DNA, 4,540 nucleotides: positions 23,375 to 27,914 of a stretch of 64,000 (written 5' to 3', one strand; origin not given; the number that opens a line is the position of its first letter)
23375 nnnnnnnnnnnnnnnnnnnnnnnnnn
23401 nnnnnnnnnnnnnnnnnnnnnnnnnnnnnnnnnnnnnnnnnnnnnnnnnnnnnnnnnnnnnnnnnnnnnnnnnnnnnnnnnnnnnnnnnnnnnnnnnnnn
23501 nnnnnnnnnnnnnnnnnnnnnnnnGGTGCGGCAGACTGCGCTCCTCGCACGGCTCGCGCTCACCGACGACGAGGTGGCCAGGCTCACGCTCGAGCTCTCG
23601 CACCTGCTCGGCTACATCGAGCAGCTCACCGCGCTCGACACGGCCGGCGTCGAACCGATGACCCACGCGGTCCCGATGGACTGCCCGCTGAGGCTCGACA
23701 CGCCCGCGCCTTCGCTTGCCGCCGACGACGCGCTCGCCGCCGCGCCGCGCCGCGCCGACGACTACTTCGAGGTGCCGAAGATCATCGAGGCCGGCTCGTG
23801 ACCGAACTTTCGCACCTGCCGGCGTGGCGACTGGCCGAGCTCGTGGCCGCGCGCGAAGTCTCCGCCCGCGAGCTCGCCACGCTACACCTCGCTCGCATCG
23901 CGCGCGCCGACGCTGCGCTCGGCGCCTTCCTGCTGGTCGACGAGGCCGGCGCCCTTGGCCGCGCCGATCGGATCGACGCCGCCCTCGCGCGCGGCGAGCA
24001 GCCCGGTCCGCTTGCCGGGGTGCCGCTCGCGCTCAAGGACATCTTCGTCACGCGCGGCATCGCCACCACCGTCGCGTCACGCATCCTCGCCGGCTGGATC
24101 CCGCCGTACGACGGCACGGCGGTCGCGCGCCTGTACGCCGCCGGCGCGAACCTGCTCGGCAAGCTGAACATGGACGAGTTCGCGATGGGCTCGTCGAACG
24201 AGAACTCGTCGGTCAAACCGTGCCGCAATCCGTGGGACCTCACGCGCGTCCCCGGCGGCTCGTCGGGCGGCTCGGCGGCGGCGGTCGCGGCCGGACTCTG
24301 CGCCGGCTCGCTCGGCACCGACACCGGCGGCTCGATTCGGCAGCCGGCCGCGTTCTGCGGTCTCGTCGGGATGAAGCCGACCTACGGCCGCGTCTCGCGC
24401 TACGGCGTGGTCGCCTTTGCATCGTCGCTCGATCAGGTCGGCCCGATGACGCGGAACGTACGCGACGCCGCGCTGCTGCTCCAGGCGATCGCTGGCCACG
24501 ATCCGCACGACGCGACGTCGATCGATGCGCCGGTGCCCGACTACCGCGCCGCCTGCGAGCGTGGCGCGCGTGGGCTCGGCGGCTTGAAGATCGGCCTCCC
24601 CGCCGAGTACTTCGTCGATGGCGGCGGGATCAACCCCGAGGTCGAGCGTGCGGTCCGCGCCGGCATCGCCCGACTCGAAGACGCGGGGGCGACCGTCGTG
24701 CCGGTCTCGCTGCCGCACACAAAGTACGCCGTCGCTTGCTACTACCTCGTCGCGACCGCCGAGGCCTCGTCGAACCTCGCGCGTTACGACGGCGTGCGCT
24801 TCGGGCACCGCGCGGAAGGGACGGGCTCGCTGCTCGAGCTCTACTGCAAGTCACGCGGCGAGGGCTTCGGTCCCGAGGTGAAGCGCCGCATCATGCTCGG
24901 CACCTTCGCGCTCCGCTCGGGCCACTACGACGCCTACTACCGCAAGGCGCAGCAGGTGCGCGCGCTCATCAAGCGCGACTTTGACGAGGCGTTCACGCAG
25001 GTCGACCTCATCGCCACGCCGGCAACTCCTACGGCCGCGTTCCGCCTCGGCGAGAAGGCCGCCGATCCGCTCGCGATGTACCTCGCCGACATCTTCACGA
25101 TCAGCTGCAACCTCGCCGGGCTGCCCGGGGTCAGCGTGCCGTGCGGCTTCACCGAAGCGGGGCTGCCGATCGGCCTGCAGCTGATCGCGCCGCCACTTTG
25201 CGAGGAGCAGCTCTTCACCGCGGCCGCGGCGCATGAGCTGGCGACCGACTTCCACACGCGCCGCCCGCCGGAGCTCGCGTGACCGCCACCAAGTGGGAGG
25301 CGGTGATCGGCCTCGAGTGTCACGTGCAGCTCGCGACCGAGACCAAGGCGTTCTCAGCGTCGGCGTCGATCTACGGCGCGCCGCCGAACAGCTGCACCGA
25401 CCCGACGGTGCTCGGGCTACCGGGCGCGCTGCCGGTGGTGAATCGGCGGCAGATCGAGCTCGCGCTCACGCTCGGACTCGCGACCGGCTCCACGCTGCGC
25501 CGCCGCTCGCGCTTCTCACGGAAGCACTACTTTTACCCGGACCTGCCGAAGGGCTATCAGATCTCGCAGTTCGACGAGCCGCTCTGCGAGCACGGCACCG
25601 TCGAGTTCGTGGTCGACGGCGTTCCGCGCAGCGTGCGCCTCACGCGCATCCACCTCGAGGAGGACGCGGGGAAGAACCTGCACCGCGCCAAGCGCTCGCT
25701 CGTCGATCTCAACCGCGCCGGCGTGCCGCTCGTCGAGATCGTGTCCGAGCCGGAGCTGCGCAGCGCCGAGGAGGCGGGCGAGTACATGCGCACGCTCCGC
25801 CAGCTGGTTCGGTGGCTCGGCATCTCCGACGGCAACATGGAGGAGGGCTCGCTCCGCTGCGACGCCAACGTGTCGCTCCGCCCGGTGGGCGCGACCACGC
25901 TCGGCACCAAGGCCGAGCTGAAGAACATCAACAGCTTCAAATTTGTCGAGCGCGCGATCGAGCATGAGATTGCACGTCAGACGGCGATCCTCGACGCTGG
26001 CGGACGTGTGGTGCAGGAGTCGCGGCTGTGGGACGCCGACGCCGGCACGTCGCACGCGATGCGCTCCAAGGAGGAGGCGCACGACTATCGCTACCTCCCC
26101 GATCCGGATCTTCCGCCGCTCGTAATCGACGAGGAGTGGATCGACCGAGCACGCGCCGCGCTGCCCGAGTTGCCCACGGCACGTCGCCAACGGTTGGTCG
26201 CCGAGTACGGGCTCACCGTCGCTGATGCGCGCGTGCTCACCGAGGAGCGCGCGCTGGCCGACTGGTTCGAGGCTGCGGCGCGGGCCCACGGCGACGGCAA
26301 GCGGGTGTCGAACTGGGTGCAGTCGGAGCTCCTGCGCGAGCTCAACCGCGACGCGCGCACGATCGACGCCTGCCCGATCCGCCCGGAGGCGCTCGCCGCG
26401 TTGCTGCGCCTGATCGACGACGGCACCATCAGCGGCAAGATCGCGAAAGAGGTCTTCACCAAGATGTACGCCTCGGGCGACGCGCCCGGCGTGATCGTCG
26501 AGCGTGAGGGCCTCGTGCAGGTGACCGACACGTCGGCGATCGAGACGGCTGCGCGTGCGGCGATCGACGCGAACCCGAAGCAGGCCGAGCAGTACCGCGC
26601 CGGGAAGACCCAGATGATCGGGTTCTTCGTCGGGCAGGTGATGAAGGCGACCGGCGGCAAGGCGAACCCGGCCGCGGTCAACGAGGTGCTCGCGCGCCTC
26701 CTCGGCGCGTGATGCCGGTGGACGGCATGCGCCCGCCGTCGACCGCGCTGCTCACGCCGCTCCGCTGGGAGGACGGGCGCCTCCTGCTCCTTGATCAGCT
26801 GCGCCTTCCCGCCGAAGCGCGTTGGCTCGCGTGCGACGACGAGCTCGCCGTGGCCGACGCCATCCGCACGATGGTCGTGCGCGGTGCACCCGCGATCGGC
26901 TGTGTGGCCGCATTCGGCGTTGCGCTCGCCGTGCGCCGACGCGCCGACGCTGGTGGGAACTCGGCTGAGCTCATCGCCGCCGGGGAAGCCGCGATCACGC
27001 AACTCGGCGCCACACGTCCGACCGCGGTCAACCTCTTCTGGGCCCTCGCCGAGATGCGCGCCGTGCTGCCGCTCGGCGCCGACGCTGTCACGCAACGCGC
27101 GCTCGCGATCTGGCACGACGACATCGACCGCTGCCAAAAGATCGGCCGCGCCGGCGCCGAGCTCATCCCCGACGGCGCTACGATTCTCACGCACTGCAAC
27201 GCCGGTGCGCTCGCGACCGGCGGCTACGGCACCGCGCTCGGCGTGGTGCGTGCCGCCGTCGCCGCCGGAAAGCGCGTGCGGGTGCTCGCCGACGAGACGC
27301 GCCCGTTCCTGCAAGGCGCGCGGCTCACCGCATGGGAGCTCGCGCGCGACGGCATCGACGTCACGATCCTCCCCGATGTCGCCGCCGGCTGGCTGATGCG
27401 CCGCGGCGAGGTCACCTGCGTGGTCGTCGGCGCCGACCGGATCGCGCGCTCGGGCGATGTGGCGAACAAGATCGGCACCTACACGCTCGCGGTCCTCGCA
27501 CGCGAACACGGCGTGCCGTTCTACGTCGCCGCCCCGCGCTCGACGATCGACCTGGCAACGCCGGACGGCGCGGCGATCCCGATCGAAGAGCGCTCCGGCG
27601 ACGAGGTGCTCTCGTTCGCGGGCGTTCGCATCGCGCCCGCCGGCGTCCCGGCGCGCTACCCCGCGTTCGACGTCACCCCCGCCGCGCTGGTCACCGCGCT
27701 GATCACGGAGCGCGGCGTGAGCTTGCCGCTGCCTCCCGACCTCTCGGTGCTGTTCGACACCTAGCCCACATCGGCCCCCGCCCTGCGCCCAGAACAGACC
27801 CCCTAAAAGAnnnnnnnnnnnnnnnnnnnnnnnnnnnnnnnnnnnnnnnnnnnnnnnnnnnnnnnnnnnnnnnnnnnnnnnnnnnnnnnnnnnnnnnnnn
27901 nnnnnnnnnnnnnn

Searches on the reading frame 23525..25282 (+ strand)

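Call 8: search_protein_families(library=pfam, proteins=[window:23525-25282:+], max_evalue=0.001)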
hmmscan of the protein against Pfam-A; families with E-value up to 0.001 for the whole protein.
window:23525-25282:+ (585 aa): 1 family
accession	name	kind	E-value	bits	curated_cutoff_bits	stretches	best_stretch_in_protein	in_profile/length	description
PF01425.27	Amidase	-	1.2e-152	509.6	27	1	119-563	4-444/445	Amidase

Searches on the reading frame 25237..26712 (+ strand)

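Call 8: search_protein_families(library=pfam, proteins=[window:25237-26712:+], max_evalue=0.001)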
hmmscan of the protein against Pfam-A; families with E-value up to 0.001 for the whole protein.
window:25237-26712:+ (491 aa): 2 families
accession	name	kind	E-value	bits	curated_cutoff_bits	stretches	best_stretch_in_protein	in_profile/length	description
PF02934.20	GatB_N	-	2.5e-113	378.3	23.4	1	23-303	2-277/277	GatB/GatE catalytic domain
PF02637.23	GatB_Yqey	-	4.4e-52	176.3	27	1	342-489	1-148/148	GatB domain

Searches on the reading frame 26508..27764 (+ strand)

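Call 8: search_protein_families(library=pfam, proteins=[window:26508-27764:+], max_evalue=0.001)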
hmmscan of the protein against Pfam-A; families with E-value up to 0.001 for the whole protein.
window:26508-27764:+ (418 aa): 1 family
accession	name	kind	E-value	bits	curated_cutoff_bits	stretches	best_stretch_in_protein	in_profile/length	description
PF01008.23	IF-2B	-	9.1e-81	271.6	22.4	1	124-405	2-278/280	Initiation factor 2 subunit family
